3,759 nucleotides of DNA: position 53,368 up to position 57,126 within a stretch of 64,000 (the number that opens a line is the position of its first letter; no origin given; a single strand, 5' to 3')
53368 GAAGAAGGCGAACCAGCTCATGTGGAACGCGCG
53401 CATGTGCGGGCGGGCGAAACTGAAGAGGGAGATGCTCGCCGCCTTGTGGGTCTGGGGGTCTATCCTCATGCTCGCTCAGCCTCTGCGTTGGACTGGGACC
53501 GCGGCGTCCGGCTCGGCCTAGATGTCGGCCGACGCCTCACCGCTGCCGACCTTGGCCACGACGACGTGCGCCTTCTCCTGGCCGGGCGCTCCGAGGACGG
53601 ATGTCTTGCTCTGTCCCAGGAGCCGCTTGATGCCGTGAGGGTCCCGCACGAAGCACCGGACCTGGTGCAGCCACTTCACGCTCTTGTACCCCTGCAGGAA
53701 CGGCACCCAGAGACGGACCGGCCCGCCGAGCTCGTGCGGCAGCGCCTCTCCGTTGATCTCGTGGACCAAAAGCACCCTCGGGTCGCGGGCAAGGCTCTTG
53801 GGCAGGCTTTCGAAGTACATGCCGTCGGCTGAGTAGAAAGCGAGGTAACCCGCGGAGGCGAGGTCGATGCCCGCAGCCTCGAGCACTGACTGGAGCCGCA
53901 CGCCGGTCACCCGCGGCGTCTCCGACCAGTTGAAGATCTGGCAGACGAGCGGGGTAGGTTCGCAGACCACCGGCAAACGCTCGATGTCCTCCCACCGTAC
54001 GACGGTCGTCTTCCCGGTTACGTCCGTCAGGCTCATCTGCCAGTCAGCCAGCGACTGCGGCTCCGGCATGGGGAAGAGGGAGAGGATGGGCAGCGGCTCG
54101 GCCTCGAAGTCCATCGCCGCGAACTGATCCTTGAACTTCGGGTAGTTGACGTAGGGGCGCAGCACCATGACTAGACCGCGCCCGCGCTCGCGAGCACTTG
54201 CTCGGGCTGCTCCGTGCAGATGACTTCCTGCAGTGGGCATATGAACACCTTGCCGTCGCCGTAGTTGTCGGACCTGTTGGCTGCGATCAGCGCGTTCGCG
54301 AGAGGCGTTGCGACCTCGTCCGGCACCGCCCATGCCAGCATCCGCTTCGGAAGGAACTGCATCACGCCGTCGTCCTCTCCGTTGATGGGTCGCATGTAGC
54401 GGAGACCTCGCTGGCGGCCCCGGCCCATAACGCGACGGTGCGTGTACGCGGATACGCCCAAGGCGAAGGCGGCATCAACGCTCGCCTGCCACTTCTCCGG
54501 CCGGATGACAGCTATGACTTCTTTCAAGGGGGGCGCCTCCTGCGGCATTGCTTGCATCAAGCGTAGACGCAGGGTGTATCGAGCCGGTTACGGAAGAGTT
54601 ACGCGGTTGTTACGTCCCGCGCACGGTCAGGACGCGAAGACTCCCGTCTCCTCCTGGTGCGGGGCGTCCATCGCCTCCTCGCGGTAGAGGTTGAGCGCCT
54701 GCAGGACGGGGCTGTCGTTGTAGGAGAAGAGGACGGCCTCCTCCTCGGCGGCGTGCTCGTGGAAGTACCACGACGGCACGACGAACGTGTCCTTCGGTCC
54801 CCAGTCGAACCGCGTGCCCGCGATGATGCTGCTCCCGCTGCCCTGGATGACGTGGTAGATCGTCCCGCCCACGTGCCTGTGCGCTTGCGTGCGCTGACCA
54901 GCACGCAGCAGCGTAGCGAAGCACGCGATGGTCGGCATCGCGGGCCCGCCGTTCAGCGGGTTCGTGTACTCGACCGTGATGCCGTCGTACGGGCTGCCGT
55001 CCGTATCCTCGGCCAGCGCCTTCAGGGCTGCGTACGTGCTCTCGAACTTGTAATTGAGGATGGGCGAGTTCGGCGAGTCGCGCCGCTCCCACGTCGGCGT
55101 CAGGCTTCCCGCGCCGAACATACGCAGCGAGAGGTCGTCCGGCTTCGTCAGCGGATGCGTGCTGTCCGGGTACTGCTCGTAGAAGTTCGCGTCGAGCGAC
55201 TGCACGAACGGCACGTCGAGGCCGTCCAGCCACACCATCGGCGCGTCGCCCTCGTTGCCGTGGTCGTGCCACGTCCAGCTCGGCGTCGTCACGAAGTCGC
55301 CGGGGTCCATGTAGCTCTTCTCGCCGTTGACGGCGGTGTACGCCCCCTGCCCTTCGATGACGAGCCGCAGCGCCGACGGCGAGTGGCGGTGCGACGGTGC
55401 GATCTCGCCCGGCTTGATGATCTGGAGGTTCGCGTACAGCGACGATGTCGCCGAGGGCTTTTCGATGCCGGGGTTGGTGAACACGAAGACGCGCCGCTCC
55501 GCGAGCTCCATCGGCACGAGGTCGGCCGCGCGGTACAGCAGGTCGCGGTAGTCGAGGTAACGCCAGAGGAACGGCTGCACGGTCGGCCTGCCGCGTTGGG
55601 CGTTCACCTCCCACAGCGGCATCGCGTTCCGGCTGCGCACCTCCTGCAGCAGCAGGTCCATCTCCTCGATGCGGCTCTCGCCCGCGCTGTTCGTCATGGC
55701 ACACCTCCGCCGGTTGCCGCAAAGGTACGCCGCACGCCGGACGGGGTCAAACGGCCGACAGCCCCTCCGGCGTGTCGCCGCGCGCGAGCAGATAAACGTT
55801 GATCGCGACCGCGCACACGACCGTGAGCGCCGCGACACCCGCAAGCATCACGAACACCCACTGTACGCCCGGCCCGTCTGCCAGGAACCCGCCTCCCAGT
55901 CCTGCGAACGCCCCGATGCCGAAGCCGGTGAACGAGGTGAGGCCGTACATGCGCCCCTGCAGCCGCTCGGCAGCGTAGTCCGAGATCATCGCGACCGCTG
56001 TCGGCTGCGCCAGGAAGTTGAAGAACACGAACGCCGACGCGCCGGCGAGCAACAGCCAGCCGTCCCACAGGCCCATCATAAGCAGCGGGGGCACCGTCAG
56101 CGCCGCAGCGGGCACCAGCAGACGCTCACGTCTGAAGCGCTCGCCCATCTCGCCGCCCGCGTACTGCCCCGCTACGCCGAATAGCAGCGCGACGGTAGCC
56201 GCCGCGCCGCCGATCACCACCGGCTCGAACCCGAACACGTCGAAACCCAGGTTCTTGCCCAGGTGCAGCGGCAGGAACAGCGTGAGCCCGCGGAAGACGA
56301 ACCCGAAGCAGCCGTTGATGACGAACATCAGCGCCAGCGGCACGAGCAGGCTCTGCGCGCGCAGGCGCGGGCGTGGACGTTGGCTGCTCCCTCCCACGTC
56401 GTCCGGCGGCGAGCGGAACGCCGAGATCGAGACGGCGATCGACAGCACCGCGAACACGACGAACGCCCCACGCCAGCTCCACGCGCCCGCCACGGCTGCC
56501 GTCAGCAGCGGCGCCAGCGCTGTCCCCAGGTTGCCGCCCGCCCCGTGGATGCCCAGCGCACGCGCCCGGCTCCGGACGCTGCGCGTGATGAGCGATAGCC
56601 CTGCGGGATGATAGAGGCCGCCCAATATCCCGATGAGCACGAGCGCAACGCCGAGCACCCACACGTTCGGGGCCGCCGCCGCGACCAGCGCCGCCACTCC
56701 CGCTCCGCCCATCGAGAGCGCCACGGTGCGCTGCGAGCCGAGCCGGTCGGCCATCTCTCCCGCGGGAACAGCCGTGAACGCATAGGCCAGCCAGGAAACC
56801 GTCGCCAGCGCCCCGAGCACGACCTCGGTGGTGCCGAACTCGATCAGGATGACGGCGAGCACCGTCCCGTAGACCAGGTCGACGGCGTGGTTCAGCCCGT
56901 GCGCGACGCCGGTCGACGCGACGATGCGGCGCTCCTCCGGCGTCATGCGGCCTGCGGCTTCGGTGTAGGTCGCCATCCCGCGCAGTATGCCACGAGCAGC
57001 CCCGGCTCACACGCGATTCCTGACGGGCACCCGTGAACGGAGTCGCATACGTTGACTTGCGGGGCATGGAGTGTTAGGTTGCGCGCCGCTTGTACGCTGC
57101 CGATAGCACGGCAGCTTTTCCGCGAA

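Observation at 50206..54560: Nitrate-assimilation operon with a sulfite-oxidase-fold Moco protein where a nitrate reductase is expected, framed by two PII-like genes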

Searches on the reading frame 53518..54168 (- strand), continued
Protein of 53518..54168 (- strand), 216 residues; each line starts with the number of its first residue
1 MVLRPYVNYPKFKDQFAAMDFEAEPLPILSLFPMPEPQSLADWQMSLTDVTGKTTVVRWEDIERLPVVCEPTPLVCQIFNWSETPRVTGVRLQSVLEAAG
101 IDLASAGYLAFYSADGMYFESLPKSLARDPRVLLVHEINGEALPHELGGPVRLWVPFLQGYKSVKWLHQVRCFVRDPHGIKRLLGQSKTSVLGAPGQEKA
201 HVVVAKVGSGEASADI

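Call 89: search_protein_families(library=ncbifam, proteins=[L056:5421-6932:+, L056:6933-7841:+, L056:7262-8092:+, L056:8276-9127:+, L056:9129-9953:+, L056:10974-11705:+, L066:16-657:+, L077:10477-12444:+, L067:10756-12417:+, L056:12692-14359:+], max_evalue=1e-8)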
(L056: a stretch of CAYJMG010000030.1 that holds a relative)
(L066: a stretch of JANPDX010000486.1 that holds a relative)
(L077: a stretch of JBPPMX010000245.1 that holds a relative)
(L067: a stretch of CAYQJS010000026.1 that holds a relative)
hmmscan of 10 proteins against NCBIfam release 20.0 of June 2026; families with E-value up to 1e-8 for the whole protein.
L056:5421-6932:+ (503 aa): 10 families
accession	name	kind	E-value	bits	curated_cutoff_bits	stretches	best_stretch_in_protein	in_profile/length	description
NF007125.0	PRK09566.1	equivalog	1e-154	515.8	594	1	3-496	11-504/513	ferredoxin--nitrite reductase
NF007126.0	PRK09567.1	equivalog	7.5e-111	371.1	523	1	6-494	67-557/595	NirA family protein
TIGR02435.1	CobG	equivalog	1.5e-70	238.2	234.8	1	49-448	8-385/388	precorrin-3B synthase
NF010029.0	PRK13504.1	equivalog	3.2e-52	177.6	457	2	169-495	215-542/575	NADPH-dependent assimilatory sulfite reductase hemoprotein subunit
TIGR02042.1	sir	equivalog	3.4e-40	137.7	731.5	1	168-494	222-549/581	sulfite reductase, ferredoxin dependent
TIGR02041.1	CysI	equivalog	5.4e-36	124.2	756.55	1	168-447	193-479/541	assimilatory sulfite reductase (NADPH) hemoprotein subunit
TIGR02374.1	nitri_red_nirB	equivalog_domain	5.9e-23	81.2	578.35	1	57-262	558-749/794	nitrite reductase large subunit NirB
TIGR02912.1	sulfite_red_C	equivalog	1.4e-22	80.1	324.1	2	49-198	11-162/314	sulfite reductase subunit C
TIGR02066.1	dsrB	equivalog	5.1e-17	61.9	341.5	0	61-196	33-167/341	dissimilatory-type sulfite reductase subunit beta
NF011565.0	PRK14989.1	subfamily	1.3e-14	53.2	883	1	54-239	560-731/847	nitrite reductase large subunit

L056:6933-7841:+ (302 aa): 1 family
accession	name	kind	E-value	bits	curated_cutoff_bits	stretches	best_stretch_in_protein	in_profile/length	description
TIGR01728.1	SsuA_fam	subfamily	6.9e-10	38.6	163.5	1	74-299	1-209/290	aliphatic sulfonate ABC transporter substrate-binding protein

L056:7262-8092:+ (276 aa): 0 families

L056:8276-9127:+ (283 aa): 5 families
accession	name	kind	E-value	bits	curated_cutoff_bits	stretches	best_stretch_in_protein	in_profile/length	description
TIGR01183.1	ntrB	equivalog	2.1e-72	243.1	209.05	1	75-273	3-201/202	nitrate ABC transporter permease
NF040733.1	ABC_perm_U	equivalog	1.1e-34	120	295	1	83-272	50-239/251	ABC transporter permease subunit SaoP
NF007545.0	PRK10160.1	equivalog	7.1e-30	104.3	342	1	35-271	25-260/275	taurine ABC transporter permease TauC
NF008470.0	PRK11365.1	equivalog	1.5e-24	86.8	347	1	57-268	37-239/263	aliphatic sulfonate ABC transporter permease SsuC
TIGR03416.1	ABC_choXWV_perm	equivalog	2.6e-10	40.2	363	1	91-269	88-265/267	choline ABC transporter permease subunit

L056:9129-9953:+ (274 aa): 172 families (the best 25 are shown)
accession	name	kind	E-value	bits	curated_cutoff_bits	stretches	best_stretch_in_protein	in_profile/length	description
TIGR01184.1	ntrCD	subfamily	2.2e-89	299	291.8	1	23-256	1-229/230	nitrate ABC transporter ATP-binding protein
NF040729.1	ABC_ATP_SaoA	equivalog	1.2e-64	218.1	360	1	4-258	2-244/248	ABC transporter ATP-binding protein SaoA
NF008421.0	PRK11248.1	equivalog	6.9e-62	209.2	357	1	4-225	2-212/255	taurine ABC transporter ATP-binding subunit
TIGR03265.1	PhnT2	equivalog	5.5e-55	187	457.7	1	2-219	3-212/353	putative 2-aminoethylphosphonate ABC transporter ATP-binding protein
NF008420.0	PRK11247.1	equivalog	9.1e-55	185.6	395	1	4-256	13-245/257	aliphatic sulfonates ABC transporter ATP-binding protein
TIGR00968.1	3a0106s01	subfamily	6.6e-48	163.3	342.75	1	5-223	2-212/237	sulfate ABC transporter ATP-binding protein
TIGR01186.1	proV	subfamily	2.1e-47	162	326.6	1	22-219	8-207/363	betaine/proline/choline family ABC transporter ATP-binding protein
NF006987.0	PRK09452.1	equivalog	6.6e-47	160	482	1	4-219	18-225/378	spermidine/putrescine ABC transporter ATP-binding protein PotA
NF043075.1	MMSYN1_0197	equivalog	1.1e-45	156.1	550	1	4-220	3-211/341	spermidine/putrescine ABC transporter ATP-binding protein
NF008653.0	PRK11650.1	subfamily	1.4e-44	152.6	432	1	1-229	1-222/357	sn-glycerol-3-phosphate ABC transporter ATP-binding protein UgpC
TIGR03415.1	ABC_choXWV_ATP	equivalog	2.3e-44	151.9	483.75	1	79-219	109-242/382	choline ABC transporter ATP-binding protein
TIGR03258.1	PhnT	equivalog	1.4e-42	146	499.15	1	5-221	10-219/359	2-aminoethylphosphonate ABC transport system ATP-binding subunit PhnT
NF008105.0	PRK10851.1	equivalog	2.4e-42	144.9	502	1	4-220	3-215/362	sulfate/thiosulfate ABC transporter ATP-binding protein CysA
NF040933.2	ABC_arch_GlcV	equivalog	8.4e-42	143.3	450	1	5-228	4-228/357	glucose ABC transporter ATP-binding protein GlcV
NF008513.0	PRK11432.1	equivalog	1.3e-41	142.7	496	1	2-219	5-214/351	ferric ABC transporter ATP-binding protein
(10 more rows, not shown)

L056:10974-11705:+ (243 aa): 0 families

L066:16-657:+ (213 aa): 126 families (the best 25 are shown)
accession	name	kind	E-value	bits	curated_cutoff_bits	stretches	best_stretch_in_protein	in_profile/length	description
TIGR01184.1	ntrCD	subfamily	2.3e-74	249.9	291.8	1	1-206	30-230/230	nitrate ABC transporter ATP-binding protein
NF040729.1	ABC_ATP_SaoA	equivalog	4.7e-50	170.3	360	1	1-208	50-245/248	ABC transporter ATP-binding protein SaoA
NF008421.0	PRK11248.1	equivalog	2.2e-44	151.9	357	1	1-172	46-210/255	taurine ABC transporter ATP-binding subunit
TIGR03265.1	PhnT2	equivalog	5.9e-39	134.3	457.7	1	1-167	49-211/353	putative 2-aminoethylphosphonate ABC transporter ATP-binding protein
TIGR01186.1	proV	subfamily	7.7e-38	130.5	326.6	1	1-168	38-207/363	betaine/proline/choline family ABC transporter ATP-binding protein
TIGR03415.1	ABC_choXWV_ATP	equivalog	8.3e-38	130.3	483.75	1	28-168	109-242/382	choline ABC transporter ATP-binding protein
TIGR00968.1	3a0106s01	subfamily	1.1e-34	120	342.75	1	1-169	45-209/237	sulfate ABC transporter ATP-binding protein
TIGR01187.1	potA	subfamily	8.7e-34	117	355.6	1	1-172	15-182/325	polyamine ABC transporter ATP-binding protein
TIGR03258.1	PhnT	equivalog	1.7e-33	116.1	499.15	1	2-169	54-218/359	2-aminoethylphosphonate ABC transport system ATP-binding subunit PhnT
NF040840.2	tungstate_WtpC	equivalog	2.9e-31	109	440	1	1-185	45-224/347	tungstate ABC transporter ATP-binding protein WtpC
NF008420.0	PRK11247.1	equivalog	3.3e-31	108.4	395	1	2-186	58-226/257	aliphatic sulfonates ABC transporter ATP-binding protein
NF006987.0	PRK09452.1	equivalog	2.5e-30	105.4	482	1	1-177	62-237/378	spermidine/putrescine ABC transporter ATP-binding protein PotA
NF043075.1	MMSYN1_0197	equivalog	5.9e-30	104.4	550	1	1-168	47-210/341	spermidine/putrescine ABC transporter ATP-binding protein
NF008653.0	PRK11650.1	subfamily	9.2e-30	103.9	432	1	1-177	49-221/357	sn-glycerol-3-phosphate ABC transporter ATP-binding protein UgpC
NF008105.0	PRK10851.1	equivalog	2.3e-29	102.3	502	1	1-168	47-214/362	sulfate/thiosulfate ABC transporter ATP-binding protein CysA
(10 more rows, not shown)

L077:10477-12444:+ (655 aa): 0 families

L067:10756-12417:+ (553 aa): 15 families
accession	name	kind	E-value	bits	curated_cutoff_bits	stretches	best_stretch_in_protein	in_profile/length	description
NF007922.1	PRK10637.1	equivalog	2.8e-132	441.9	400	2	286-521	216-449/450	siroheme synthase CysG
NF004790.0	PRK06136.1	subfamily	2.7e-89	299.1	198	1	285-529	2-245/250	uroporphyrinogen-III C-methyltransferase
TIGR01469.1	cobA_cysG_Cterm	equivalog_domain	1e-86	290.5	185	1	287-522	1-235/238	uroporphyrinogen-III C-methyltransferase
NF005524.0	PRK07168.1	equivalog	1.3e-56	192.2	603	1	285-530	1-244/474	uroporphyrin-III C-methyltransferase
TIGR01470.1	cysG_Nterm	subfamily_domain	6.6e-44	150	62.3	1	6-169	1-164/205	siroheme synthase, N-terminal domain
TIGR01465.1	cobM_cbiF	equivalog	2.1e-40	138.6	259.65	1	289-524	1-230/247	precorrin-4 C(11)-methyltransferase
NF005222.0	PRK06718.1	equivalog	5.8e-35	120.7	204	1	6-183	3-177/203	NAD(P)-binding protein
NF012017.0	PRK15473.1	equivalog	6.9e-29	100.9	408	1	288-520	9-235/257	cobalt-precorrin-4 methyltransferase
NF005223.0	PRK06719.1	equivalog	9.5e-17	61.1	223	1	6-148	5-143/157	precorrin-2 dehydrogenase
TIGR01467.1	cobI_cbiL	equivalog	6.6e-13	48.6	163.25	0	287-318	1-32/230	precorrin-2 C(20)-methyltransferase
NF004647.0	PRK05990.1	equivalog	1.3e-12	47.7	271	0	285-318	4-37/245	precorrin-2 C(20)-methyltransferase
NF004045.0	PRK05562.1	equivalog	2.3e-12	46.8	181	1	5-171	16-181/225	NAD(P)-dependent oxidoreductase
TIGR02467.1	CbiE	equivalog_domain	1.5e-10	40.9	92.9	1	291-500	1-191/204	precorrin-6y C5,15-methyltransferase (decarboxylating) subunit CbiE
TIGR01466.1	cobJ_cbiH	equivalog_domain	3.1e-10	40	246.35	1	290-417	2-124/239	precorrin-3B C(17)-methyltransferase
NF004423.0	PRK05765.1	equivalog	3.3e-10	39.9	332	1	285-518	1-224/247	precorrin-3B C(17)-methyltransferase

L056:12692-14359:+ (555 aa): 28 families (the best 25 are shown)
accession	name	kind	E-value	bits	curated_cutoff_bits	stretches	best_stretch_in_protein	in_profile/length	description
NF005636.0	PRK07395.1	subfamily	2.4e-159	531.2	723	1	2-551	10-546/560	L-aspartate oxidase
NF005867.0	PRK07804.1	equivalog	1.7e-158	528.3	639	1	3-553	17-530/548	L-aspartate oxidase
TIGR00551.1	nadB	equivalog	7.5e-158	526.2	452.75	1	4-540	2-489/489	L-aspartate oxidase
NF005701.0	PRK07512.1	equivalog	4.4e-152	507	528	1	6-549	11-493/516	L-aspartate oxidase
NF005978.0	PRK08071.1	equivalog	7.2e-148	493.2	621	1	6-548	5-499/514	L-aspartate oxidase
NF006567.0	PRK09077.1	equivalog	9.4e-136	453.1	629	1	3-549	7-528/537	L-aspartate oxidase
TIGR01812.1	sdhA_frdA_Gneg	subfamily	4.9e-122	408.3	567.3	1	6-550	1-540/568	succinate dehydrogenase or fumarate reductase, flavoprotein subunit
NF004900.0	PRK06263.1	equivalog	1.9e-120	403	718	1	5-553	8-535/546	fumarate reductase (CoM/CoB) subunit TfrA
NF004820.0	PRK06175.1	equivalog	4.6e-111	371.8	472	1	2-409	2-383/433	L-aspartate oxidase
NF004724.0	PRK06069.1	subfamily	1.7e-108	363.3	826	1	5-551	6-550/577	succinate dehydrogenase/fumarate reductase flavoprotein subunit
TIGR01816.1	sdhA_forward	equivalog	3.1e-98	329.4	727.35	1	4-551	2-550/584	succinate dehydrogenase flavoprotein subunit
NF005866.0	PRK07803.1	equivalog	2.6e-94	316.6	819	2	3-267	7-284/631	fumarate reductase/succinate dehydrogenase flavoprotein subunit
NF005037.0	PRK06452.1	equivalog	3.5e-90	303.2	862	1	4-551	5-539/566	succinate dehydrogenase flavoprotein subunit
NF004613.0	PRK05945.1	equivalog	3.4e-89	300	824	1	4-545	3-541/575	succinate dehydrogenase/fumarate reductase flavoprotein subunit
NF006686.0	PRK09231.1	equivalog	1.3e-87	294.8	854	1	4-539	5-540/598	fumarate reductase (quinol) flavoprotein subunit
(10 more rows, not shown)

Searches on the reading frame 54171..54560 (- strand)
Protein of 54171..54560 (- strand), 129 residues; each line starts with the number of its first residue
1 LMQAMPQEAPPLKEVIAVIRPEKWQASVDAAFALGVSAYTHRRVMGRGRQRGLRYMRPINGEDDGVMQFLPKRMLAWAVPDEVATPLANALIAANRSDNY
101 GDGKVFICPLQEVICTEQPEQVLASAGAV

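Call 3: search_protein_families(library=pfam, proteins=[window:54171-54560:-], max_evalue=0.01)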
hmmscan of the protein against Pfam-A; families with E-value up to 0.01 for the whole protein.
window:54171-54560:- (129 aa): 1 family
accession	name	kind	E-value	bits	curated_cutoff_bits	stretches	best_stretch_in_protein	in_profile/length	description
PF00543.27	P-II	-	4.6e-17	62.7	25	1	13-115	2-97/102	Nitrogen regulatory protein P-II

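Call 4: search_protein_families(library=ncbifam, proteins=[window:54171-54560:-], max_evalue=0.01)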
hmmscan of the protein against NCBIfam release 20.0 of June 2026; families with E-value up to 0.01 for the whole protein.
window:54171-54560:- (129 aa): 2 families
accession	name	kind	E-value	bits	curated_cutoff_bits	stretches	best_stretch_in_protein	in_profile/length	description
NF008111.0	PRK10858.1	equivalog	4.2e-09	36.8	202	1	13-117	2-103/112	nitrogen regulatory protein P-II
NF007946.0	PRK10665.1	equivalog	2.3e-08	34.8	181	1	13-116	2-102/112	P-II family nitrogen regulator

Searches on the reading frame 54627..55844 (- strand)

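Call 29: search_protein_families(library=pfam, proteins=[window:54627-55844:-], max_evalue=0.001)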
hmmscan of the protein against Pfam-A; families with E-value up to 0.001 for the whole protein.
window:54627-55844:- (405 aa): 4 families
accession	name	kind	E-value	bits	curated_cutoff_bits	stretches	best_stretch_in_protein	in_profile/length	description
PF07883.17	Cupin_2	-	8.9e-28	96.3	27.2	2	140-207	2-68/70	Cupin domain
PF02311.25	AraC_binding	-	2.9e-07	30.7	21.1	0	316-368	13-65/135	AraC-like ligand binding domain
PF02041.22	Auxin_BP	-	2.4e-06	27.8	21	0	139-178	47-86/167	Auxin binding protein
PF12973.13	Cupin_7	-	2.7e-06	27.6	27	0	143-195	40-87/105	ChrR Cupin-like domain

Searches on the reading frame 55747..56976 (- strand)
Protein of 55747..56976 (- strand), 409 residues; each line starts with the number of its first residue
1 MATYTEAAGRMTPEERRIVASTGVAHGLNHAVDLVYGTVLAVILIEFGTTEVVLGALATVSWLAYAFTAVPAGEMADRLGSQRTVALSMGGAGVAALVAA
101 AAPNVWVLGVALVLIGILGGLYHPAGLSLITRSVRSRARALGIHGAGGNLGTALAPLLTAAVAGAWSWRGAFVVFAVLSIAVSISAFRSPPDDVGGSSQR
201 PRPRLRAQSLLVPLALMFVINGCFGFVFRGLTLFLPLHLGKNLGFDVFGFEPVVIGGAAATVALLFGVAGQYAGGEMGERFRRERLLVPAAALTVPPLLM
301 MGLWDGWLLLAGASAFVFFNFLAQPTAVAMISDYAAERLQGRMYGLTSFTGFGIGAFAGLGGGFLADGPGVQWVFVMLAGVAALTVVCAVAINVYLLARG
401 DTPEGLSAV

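Call 29: search_protein_families(library=pfam, proteins=[window:55747-56976:-], max_evalue=0.001)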
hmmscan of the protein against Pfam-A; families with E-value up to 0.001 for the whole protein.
window:55747-56976:- (409 aa): 1 family
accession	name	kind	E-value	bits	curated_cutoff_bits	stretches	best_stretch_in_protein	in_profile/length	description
PF07690.21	MFS_1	-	2.2e-43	149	33.4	2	27-270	6-259/347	Major Facilitator Superfamily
